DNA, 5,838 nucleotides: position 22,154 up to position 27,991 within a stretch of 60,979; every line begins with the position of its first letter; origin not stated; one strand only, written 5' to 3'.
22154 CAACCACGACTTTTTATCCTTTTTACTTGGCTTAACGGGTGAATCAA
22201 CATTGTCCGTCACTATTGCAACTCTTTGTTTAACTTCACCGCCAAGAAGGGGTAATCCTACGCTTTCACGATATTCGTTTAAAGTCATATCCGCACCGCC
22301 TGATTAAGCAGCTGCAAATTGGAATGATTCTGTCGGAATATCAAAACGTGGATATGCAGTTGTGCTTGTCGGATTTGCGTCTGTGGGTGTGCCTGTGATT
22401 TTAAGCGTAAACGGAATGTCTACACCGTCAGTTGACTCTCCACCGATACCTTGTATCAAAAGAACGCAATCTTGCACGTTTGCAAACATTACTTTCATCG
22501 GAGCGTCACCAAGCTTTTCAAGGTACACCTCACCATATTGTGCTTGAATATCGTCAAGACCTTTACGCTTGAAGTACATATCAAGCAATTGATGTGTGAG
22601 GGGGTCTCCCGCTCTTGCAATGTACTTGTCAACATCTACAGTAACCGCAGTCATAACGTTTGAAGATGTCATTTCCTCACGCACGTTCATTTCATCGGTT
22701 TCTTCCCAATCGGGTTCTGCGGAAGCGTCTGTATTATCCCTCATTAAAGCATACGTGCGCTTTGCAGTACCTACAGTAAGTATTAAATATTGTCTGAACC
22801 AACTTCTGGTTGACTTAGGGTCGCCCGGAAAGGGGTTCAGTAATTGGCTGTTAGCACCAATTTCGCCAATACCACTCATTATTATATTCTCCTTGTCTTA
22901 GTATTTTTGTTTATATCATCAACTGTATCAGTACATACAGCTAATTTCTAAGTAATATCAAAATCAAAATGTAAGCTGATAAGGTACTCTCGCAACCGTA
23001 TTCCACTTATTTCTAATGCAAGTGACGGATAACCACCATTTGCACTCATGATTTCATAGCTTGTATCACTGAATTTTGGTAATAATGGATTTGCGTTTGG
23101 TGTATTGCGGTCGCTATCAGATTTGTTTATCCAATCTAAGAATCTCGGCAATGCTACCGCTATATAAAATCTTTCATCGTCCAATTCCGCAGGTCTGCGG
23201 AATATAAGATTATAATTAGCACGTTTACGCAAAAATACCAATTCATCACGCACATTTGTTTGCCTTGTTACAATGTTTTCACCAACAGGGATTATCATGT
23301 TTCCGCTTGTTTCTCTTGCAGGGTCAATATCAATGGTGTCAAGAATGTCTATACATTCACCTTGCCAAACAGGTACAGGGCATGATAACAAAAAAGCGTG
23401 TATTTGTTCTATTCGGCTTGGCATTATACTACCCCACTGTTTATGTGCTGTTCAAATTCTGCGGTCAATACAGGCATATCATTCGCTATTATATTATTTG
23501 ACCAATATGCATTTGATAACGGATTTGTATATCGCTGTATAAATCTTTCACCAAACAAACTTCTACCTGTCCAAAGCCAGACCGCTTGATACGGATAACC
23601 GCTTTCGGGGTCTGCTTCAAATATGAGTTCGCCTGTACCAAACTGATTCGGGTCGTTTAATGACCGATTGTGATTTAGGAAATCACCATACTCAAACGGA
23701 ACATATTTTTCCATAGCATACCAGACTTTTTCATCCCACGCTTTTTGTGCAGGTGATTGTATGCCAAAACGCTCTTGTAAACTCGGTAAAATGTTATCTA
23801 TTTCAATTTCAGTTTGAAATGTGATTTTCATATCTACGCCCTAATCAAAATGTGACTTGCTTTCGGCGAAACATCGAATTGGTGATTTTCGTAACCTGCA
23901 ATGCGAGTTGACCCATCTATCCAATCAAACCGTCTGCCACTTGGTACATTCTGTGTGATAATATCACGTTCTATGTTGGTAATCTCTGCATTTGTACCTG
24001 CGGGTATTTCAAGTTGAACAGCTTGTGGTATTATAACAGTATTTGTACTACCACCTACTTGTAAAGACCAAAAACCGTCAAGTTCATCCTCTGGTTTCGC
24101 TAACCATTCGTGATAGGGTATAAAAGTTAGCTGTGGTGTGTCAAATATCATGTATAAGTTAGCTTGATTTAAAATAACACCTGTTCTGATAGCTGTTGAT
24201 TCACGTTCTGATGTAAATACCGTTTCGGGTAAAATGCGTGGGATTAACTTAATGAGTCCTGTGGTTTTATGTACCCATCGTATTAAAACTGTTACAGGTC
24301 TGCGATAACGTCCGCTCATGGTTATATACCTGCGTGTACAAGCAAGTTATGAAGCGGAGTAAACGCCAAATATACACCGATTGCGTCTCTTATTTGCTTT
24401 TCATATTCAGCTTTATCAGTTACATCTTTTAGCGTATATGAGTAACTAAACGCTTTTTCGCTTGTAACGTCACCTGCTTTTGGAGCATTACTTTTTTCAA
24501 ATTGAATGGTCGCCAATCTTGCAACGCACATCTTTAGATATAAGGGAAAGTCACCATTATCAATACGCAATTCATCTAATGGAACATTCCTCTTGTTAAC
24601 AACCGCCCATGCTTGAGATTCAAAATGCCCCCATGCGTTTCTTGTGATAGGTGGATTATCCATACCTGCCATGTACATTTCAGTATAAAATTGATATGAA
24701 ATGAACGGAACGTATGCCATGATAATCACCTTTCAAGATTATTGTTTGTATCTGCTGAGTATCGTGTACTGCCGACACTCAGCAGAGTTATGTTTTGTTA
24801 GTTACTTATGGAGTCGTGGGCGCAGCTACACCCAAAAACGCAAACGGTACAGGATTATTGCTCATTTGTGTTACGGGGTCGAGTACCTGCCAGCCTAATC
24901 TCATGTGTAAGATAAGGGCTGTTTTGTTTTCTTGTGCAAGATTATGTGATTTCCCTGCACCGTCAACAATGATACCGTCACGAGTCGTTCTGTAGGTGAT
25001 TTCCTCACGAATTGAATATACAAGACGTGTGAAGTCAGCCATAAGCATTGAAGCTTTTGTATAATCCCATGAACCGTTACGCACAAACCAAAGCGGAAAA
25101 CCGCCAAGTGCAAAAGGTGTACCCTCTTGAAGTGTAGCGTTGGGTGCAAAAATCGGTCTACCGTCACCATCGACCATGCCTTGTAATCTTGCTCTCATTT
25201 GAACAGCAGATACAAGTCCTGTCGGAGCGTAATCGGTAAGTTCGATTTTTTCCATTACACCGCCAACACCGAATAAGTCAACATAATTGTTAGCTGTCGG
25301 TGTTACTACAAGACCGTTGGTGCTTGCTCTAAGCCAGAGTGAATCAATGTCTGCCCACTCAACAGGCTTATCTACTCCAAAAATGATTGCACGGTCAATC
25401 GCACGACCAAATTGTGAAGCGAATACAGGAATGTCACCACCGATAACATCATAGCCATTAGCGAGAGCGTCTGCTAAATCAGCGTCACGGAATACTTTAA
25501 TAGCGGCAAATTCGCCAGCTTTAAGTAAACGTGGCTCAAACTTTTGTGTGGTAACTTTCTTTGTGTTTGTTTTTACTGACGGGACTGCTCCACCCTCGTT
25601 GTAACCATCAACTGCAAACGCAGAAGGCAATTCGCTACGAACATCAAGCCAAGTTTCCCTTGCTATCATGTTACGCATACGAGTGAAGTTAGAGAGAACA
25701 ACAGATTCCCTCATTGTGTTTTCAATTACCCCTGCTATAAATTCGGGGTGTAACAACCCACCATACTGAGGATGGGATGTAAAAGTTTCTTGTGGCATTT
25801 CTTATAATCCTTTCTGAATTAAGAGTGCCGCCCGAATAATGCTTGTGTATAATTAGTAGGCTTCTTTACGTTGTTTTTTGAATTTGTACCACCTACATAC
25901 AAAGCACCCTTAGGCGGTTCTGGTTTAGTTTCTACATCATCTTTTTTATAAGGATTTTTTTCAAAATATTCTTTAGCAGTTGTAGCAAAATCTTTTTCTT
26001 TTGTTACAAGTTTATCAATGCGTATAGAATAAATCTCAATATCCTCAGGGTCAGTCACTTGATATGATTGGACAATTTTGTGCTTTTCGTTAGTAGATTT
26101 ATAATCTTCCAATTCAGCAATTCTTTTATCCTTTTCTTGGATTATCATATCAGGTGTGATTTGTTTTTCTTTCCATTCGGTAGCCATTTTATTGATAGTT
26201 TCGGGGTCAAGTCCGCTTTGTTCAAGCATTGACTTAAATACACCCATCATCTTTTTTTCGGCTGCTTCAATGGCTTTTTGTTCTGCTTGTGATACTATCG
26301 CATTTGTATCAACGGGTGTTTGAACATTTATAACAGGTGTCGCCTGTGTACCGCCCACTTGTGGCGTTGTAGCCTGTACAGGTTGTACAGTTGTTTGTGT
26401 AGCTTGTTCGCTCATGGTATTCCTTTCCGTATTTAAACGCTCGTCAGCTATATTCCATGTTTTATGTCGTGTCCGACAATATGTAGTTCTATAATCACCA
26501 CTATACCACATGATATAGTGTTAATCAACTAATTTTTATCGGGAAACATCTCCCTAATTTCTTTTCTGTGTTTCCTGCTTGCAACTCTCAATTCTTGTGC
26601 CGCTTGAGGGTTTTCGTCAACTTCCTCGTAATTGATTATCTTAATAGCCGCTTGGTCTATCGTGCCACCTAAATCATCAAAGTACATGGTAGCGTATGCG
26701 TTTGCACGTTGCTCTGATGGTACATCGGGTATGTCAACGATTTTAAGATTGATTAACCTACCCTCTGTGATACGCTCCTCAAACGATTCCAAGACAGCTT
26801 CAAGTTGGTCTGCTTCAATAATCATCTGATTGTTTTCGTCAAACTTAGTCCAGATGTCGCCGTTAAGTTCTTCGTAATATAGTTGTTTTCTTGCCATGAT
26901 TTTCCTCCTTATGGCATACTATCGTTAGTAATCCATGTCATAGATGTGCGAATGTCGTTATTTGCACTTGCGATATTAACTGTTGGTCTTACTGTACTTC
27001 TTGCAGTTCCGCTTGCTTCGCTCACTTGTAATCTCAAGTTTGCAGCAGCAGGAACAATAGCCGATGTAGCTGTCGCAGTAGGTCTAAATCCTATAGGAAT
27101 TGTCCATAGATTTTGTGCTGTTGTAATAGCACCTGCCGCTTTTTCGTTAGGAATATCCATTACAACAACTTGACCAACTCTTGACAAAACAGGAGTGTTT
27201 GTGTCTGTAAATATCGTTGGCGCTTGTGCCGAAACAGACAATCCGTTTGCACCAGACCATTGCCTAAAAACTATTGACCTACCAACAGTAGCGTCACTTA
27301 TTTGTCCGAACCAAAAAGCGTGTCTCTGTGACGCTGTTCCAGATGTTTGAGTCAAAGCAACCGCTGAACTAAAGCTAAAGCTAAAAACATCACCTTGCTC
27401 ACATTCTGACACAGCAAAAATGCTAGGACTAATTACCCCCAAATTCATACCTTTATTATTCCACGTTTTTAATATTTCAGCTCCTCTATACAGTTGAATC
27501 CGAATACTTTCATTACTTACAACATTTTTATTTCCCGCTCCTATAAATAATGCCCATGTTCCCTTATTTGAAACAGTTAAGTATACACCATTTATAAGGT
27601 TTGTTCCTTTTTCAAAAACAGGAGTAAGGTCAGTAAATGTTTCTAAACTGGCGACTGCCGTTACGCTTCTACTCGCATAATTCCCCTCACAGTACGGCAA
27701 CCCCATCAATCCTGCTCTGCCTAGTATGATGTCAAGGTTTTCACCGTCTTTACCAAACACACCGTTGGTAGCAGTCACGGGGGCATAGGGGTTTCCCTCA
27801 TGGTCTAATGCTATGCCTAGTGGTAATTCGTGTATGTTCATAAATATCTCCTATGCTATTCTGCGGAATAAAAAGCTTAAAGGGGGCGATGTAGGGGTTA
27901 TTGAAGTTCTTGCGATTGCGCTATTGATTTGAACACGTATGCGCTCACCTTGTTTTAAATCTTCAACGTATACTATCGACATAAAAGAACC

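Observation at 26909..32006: Five-gene fibre-like paralog family with C1q/TNF-like motifs embedded between the portal and scaffold genes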

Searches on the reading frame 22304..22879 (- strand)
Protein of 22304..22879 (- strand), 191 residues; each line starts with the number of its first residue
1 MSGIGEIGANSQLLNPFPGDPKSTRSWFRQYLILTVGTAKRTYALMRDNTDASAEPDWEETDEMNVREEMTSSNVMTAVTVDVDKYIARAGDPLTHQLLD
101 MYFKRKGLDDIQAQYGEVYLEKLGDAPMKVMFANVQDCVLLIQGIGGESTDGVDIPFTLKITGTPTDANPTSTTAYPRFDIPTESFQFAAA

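Call 19: search_protein_families(library=phrogs, proteins=[window:22304-22879:-], max_evalue=0.001)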
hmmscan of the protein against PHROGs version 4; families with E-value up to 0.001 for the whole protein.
window:22304-22879:- (191 aa): 1 family
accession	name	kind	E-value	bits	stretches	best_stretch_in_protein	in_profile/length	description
phrog_3099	-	unknown function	6.1e-12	46.9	1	25-174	10-160/171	-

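Call 20: search_protein_families(library=pfam, proteins=[window:22304-22879:-], max_evalue=0.01)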
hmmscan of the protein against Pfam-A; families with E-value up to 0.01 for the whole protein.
window:22304-22879:- (191 aa): 0 families

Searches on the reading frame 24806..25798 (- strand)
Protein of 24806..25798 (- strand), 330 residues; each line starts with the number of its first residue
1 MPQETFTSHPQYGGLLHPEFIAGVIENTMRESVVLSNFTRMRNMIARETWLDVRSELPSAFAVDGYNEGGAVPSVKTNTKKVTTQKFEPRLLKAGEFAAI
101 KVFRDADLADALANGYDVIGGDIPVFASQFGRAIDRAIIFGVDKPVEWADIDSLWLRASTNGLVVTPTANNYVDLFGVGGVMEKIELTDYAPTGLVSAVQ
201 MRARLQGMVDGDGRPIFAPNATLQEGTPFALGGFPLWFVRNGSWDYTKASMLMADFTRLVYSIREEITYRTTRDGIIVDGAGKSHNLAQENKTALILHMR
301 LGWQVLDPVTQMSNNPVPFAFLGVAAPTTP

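Call 3: search_protein_families(library=phrogs, proteins=[window:24806-25798:-], max_evalue=0.01)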
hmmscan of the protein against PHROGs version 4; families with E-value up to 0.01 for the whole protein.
window:24806-25798:- (330 aa): 1 family
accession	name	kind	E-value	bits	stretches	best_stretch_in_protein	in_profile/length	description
phrog_10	-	head and packaging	1.7e-21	77.9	1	14-308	367-627/752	major head protein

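Call 4: search_protein_families(library=pfam, proteins=[window:24806-25798:-], max_evalue=0.1)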
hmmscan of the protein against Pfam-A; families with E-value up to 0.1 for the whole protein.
window:24806-25798:- (330 aa): 1 family
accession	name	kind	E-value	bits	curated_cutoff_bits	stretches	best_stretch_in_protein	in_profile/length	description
PF05065.19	Phage_capsid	-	1.8e-11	44.4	24.2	1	15-308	4-272/280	Phage capsid family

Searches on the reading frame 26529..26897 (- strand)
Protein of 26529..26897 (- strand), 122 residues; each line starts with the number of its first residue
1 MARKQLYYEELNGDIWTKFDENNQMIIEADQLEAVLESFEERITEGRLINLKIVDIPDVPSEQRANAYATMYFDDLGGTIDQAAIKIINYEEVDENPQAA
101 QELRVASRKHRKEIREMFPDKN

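Call 3: search_protein_families(library=phrogs, proteins=[window:26529-26897:-], max_evalue=0.01)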
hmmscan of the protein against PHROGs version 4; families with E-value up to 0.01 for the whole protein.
window:26529-26897:- (122 aa): 1 family
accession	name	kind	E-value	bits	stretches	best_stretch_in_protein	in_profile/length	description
phrog_4883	-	unknown function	0.0057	17.9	0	3-43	46-86/116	-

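Call 4: search_protein_families(library=pfam, proteins=[window:26529-26897:-], max_evalue=0.1)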
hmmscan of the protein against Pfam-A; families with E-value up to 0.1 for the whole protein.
window:26529-26897:- (122 aa): 1 family
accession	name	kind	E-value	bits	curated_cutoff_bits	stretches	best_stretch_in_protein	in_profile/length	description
PF24630.1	PIN_TASOR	-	0.039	14.2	27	1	22-111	8-99/141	TASOR PIN domain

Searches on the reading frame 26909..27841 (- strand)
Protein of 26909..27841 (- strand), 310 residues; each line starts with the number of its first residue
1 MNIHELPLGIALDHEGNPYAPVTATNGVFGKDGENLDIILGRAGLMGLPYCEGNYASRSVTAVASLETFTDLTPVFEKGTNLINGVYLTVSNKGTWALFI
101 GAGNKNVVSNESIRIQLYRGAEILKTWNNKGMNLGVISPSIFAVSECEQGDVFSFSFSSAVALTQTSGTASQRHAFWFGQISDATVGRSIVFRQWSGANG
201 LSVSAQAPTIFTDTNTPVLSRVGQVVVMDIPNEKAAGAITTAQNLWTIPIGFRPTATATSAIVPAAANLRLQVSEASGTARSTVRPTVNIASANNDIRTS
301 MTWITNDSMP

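Call 3: search_protein_families(library=phrogs, proteins=[window:26909-27841:-], max_evalue=0.01)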
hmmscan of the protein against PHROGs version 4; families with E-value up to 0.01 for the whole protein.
window:26909-27841:- (310 aa): 1 family
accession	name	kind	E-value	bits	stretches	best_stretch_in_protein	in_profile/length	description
phrog_3971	-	unknown function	9.4e-06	25.9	1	183-310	183-317/331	-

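Call 4: search_protein_families(library=pfam, proteins=[window:26909-27841:-], max_evalue=0.1)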
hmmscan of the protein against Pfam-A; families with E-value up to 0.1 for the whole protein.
window:26909-27841:- (310 aa): 0 families

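Call 13: search_solved_structures(query=window:26909-27841:-, max_evalue=1)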
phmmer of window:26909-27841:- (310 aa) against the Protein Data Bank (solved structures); distinct sequences matched with E-value up to 1: 0.

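Call 25: search_dna_similar(query=window:26909-27841:-, collection=phages, mode=protein, max_rows=25, max_evalue=0.01)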
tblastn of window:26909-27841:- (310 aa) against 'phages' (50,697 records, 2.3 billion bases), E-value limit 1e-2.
No match.
